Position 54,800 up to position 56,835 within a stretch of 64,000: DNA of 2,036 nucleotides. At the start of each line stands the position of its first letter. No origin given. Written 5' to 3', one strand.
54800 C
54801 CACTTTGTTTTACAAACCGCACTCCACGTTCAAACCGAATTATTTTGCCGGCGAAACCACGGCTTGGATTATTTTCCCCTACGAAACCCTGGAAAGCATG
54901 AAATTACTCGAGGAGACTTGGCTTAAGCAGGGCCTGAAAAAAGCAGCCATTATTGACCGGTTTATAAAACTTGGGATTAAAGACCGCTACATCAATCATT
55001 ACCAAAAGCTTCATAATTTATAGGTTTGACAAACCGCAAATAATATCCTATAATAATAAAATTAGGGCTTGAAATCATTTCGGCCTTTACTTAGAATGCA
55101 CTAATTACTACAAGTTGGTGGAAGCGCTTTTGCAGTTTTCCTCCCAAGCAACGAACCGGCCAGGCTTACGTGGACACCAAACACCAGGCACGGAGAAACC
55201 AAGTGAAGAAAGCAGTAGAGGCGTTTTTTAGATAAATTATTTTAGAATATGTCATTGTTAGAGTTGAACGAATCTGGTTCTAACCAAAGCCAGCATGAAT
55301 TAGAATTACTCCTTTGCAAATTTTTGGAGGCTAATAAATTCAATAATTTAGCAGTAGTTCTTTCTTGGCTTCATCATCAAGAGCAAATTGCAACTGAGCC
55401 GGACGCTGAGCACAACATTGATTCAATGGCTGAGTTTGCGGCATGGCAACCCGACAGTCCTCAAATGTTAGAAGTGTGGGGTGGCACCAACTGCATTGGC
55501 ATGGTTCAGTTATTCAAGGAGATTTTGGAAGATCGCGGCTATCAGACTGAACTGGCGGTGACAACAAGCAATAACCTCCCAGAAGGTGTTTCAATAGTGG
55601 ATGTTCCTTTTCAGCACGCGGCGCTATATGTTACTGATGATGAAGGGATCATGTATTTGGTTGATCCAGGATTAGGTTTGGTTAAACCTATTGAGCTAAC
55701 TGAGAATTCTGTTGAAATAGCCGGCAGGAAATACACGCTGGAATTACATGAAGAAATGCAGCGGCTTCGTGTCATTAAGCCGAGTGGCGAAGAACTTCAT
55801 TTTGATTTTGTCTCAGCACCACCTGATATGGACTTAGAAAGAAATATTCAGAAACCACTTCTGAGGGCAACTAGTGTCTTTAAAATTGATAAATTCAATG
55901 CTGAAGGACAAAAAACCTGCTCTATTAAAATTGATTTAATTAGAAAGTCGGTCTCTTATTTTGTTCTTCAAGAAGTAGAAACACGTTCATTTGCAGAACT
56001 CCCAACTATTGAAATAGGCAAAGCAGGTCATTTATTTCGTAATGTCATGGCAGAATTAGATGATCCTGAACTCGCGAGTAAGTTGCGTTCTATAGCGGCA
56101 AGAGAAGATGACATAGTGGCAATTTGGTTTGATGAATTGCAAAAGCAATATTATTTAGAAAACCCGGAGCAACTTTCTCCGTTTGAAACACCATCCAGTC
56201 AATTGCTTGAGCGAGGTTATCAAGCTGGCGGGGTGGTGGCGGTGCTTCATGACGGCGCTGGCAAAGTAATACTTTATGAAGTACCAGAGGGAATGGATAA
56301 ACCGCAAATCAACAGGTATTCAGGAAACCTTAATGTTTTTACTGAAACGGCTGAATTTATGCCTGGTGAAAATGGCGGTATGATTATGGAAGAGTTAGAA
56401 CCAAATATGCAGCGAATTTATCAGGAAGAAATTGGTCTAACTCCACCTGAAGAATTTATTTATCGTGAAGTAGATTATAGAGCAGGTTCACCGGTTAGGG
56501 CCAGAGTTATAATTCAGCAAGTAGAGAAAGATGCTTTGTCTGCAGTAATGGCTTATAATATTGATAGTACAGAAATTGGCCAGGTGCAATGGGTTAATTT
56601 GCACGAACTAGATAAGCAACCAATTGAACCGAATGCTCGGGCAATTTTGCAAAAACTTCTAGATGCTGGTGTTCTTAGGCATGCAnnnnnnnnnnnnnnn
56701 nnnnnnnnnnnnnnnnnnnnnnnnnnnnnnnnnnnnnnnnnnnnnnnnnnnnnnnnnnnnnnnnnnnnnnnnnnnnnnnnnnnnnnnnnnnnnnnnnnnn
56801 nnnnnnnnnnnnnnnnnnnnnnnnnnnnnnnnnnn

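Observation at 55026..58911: Compact strongly promoted module: PRTase / NAT-Nudix fusion / alpha-beta hydrolase / TIM-barrel / HD hydrolase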

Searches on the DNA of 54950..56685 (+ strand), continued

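Call 83: search_with_rna_model(model_id=R1, sources=[window, L007, L009, L011, L012, L013, L014, L015, L016, L017, L018, L020, L021, L022, L023, L024, L025, L026, L027, L028, L029, L030, L031, L032, L033, L034, L035, L036, L037, L038, L039, L040, L041, L042, L043, L044, L045, L046, L047, L048, L049, L050, L051, L052, L053, L054, L055, L056, L057, L058, L059, L060, L061, L062, L063, L064, L065, L066, L067, L068, L069, L070, L071, L072, L073, L074, L075, L076, L077, L078, L079, L080, L081, L082, L083, L084, L085, L086, L087, L088, L089, L090, L091, L092, L093, L094, L095, L096, L097], max_evalue=0.01, make_alignment=true)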
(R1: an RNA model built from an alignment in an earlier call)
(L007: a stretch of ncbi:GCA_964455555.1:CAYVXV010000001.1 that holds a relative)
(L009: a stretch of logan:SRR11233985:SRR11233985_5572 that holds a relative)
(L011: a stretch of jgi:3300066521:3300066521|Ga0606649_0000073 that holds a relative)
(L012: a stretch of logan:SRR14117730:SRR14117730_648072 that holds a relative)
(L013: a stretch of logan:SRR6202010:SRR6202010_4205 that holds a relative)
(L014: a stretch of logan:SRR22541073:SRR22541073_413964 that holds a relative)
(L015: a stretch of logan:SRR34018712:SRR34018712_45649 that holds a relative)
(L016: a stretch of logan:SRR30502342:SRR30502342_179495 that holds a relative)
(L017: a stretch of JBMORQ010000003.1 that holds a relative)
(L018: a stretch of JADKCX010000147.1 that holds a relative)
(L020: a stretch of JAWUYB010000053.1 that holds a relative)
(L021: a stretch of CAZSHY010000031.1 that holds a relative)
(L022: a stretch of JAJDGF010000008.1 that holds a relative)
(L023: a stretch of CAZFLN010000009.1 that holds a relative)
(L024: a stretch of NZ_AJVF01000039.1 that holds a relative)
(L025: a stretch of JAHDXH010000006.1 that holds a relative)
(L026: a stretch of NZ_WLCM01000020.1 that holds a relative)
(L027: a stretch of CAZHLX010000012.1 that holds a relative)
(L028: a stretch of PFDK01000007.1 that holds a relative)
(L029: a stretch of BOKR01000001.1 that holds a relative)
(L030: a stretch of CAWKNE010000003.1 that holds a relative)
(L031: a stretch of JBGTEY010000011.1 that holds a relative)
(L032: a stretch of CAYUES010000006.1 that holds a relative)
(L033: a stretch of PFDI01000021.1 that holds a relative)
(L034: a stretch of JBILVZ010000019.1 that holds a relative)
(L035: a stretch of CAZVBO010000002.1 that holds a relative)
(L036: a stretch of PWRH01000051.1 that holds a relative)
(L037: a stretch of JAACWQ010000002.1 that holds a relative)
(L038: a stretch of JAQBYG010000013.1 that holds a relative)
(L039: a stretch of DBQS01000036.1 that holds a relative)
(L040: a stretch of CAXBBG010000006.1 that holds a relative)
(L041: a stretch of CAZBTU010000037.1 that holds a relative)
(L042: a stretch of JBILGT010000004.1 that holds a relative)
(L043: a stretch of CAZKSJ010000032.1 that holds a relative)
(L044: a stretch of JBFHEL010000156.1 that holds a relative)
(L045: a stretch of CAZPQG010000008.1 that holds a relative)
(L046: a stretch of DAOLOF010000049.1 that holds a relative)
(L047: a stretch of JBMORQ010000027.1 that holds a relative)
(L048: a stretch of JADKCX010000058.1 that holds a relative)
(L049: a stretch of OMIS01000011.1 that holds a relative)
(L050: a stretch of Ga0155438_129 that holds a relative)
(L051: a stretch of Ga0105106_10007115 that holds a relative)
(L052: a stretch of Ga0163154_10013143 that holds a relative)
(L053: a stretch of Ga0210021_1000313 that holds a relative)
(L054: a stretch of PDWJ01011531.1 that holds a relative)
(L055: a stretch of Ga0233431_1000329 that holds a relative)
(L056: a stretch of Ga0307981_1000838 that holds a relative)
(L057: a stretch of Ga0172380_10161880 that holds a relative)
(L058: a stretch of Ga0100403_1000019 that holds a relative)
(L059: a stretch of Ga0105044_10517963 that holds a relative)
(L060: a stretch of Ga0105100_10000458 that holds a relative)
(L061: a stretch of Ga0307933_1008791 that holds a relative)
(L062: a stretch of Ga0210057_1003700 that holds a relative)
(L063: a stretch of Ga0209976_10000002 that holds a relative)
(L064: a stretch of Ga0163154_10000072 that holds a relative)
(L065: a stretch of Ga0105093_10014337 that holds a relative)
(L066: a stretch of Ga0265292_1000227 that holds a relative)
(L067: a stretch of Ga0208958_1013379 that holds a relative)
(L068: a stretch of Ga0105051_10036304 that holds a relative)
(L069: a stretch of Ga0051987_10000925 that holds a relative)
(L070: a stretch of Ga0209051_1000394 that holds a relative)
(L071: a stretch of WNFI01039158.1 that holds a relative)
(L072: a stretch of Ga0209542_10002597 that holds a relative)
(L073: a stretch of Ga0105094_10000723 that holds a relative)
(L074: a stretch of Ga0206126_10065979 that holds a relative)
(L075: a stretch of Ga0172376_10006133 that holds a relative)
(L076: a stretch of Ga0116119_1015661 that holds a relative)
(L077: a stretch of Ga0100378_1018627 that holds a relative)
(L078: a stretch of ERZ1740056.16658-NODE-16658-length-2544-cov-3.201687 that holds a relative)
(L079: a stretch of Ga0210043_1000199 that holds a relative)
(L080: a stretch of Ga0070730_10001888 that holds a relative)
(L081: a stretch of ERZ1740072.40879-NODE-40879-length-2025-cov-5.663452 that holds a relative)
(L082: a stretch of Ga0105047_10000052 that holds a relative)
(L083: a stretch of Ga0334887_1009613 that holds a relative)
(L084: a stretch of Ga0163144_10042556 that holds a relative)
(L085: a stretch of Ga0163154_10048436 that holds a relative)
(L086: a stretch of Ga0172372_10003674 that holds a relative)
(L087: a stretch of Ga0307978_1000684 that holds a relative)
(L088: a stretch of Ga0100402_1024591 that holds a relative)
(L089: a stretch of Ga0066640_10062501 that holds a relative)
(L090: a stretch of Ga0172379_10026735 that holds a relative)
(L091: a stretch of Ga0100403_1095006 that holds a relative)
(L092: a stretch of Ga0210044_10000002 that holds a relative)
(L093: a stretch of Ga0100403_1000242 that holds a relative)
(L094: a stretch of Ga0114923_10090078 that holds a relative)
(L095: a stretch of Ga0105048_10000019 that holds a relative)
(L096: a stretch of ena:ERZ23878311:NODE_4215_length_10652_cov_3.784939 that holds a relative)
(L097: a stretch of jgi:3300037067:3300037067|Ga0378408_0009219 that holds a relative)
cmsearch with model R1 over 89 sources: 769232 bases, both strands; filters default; matches with E-value up to 0.01: 72.
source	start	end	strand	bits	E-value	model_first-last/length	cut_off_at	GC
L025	2922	3040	+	105.9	7.7e-17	1-123/123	no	0.42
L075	2019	2137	-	105.9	7.7e-17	1-123/123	no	0.42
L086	7486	7604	+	105.9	7.7e-17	1-123/123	no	0.42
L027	5481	5606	-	100.7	7.5e-16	1-123/123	no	0.43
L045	5615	5743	-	97.1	3.8e-15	1-123/123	no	0.37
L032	5203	5319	+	96.8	4.2e-15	1-123/123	no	0.38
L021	730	856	+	96.2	5.5e-15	1-123/123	no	0.43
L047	7791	7912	-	95.4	7.8e-15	1-123/123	no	0.43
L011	1529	1651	+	94.3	1.3e-14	1-123/123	no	0.44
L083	2727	2848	+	94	1.4e-14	1-123/123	no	0.34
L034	3207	3321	-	93.8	1.6e-14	1-123/123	no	0.39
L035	6168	6284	+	93.8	1.6e-14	1-123/123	no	0.38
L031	4284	4404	-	93.4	1.8e-14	1-123/123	no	0.4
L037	1835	1962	+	92.3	3e-14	1-123/123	no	0.48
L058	68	195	+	92.3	3e-14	1-123/123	no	0.48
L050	747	874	+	92.1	3.3e-14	1-123/123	no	0.49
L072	666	793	-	92.1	3.3e-14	1-123/123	no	0.49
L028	4121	4246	+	92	3.5e-14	1-123/123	no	0.51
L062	8621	8746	-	92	3.5e-14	1-123/123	no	0.51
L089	506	631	+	92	3.5e-14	1-123/123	no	0.51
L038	6375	6502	-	91.8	3.9e-14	1-123/123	no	0.46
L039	5145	5266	+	91.4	4.5e-14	1-123/123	no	0.37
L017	1782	1896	+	91.3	4.7e-14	1-123/123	no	0.39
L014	260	384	+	91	5.5e-14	1-123/123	no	0.4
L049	1340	1454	-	90.9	5.7e-14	1-123/123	no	0.43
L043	1954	2075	+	90.9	5.7e-14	1-123/123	no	0.38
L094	1106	1234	-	90.8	5.8e-14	1-123/123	no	0.39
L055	5868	5994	-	89.5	1.1e-13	1-123/123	no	0.46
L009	9855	9973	+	89.2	1.2e-13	1-123/123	no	0.43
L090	5479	5606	-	87.9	2.1e-13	1-123/123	no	0.43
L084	5599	5712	-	87.4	2.6e-13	1-123/123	no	0.4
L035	3323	3446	+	87.4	2.7e-13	1-123/123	no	0.4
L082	765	878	-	87.2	2.9e-13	1-123/123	no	0.43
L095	7958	8071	-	87.2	2.9e-13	1-123/123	no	0.43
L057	334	446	-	87.2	2.9e-13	1-123/123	no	0.45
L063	3262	3387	-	86.9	3.3e-13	1-123/123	no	0.37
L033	3967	4094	+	85.7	5.6e-13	1-123/123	no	0.49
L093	8269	8396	-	85.7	5.6e-13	1-123/123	no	0.49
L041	7438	7572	-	85.7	5.7e-13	1-123/123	no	0.41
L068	2703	2834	-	85.6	5.9e-13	1-123/123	no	0.51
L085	2155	2277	-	85.4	6.5e-13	1-123/123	no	0.4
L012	2158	2270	+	85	7.7e-13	1-123/123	no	0.5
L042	2178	2291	+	84.7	8.6e-13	1-123/123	no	0.39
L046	3670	3786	+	83.7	1.3e-12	1-123/123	no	0.44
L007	9732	9859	+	83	1.9e-12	1-123/123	no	0.37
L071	1215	1329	+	82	2.9e-12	1-123/123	no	0.5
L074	1524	1649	-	80.3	6e-12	1-123/123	no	0.43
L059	1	113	-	79.5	8.4e-12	1-122/123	3'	0.41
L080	7206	7319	-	78.9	1.1e-11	1-123/123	no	0.46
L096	1913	2036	+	78.3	1.4e-11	1-123/123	no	0.48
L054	139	268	+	77.7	1.9e-11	1-123/123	no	0.42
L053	2995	3126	-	77.4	2.1e-11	1-123/123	no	0.45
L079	9367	9498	-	77.4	2.1e-11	1-123/123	no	0.45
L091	199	322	-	77.2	2.3e-11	1-123/123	no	0.44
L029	2920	3060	+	76.2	3.6e-11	1-123/123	no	0.4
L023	3304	3417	+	76.1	3.8e-11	1-123/123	no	0.47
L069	8132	8263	+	75.5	5.1e-11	1-123/123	no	0.47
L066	12861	12985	-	74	9.7e-11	1-123/123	no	0.42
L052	2581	2690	-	72.4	2e-10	1-123/123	no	0.44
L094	1851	1973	-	72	2.3e-10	1-123/123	no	0.42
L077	699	825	+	71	3.6e-10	1-123/123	no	0.34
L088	2325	2451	+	71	3.6e-10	1-123/123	no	0.34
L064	10470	10576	-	67.1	2.1e-09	1-123/123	no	0.45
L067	629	764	+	66.6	2.6e-09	1-123/123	no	0.46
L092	990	1117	-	64.2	7.2e-09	1-123/123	no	0.41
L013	7987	8099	+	62.4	1.6e-08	1-123/123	no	0.42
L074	1216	1349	-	58.1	1.1e-07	1-123/123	no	0.47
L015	7499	7609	+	56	2.7e-07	1-123/123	no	0.41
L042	812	930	+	52.5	1.3e-06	1-123/123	no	0.39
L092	643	785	-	49.2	5.4e-06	1-123/123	no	0.47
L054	462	603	+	42.1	0.00012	1-123/123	no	0.49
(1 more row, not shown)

Alignment A7: 72 matches aligned to the model, 160 columns, each read 5' to 3' on its own strand. Consensus structure (alignment columns), stored with it:
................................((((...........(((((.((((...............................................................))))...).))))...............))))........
